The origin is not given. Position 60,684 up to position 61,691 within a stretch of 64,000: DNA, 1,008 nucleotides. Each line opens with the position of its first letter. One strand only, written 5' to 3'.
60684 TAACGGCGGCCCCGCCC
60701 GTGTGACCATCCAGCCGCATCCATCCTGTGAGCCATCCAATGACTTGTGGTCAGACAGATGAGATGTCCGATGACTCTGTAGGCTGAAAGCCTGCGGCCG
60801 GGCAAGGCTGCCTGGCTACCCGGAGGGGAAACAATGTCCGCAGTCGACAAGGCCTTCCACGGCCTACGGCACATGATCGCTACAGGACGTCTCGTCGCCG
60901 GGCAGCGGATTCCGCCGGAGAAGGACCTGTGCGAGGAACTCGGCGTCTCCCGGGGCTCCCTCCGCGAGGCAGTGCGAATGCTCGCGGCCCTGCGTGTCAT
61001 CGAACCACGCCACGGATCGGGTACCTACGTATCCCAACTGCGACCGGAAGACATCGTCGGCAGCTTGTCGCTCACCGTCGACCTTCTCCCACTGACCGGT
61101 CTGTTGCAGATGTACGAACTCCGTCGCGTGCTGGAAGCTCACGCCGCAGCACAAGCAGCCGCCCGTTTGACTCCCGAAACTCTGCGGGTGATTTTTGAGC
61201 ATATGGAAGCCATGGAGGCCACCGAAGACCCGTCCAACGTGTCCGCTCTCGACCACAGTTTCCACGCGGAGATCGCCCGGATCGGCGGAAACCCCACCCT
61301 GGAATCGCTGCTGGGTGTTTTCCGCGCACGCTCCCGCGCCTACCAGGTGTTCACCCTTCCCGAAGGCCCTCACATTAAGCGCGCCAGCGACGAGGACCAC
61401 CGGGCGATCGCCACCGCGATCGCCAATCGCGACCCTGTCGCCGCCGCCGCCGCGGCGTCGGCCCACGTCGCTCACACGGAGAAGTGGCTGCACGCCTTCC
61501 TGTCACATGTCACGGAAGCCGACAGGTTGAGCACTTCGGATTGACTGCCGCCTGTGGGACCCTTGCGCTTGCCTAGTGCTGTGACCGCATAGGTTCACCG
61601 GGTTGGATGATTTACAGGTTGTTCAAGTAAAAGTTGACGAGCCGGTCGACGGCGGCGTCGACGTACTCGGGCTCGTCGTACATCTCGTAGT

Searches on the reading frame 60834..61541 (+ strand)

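Call 52: search_protein_families(library=pfam, proteins=[window:60834-61541:+], max_evalue=0.0001)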
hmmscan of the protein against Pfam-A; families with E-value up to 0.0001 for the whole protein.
window:60834-61541:+ (236 aa): 2 families
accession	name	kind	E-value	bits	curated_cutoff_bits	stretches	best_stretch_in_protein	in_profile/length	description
PF07729.17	FCD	-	8.1e-25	88.1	24.3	1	92-213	1-124/125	FCD domain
PF00392.27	GntR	-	5.3e-18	64.9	27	1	6-66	4-64/64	Bacterial regulatory proteins, gntR family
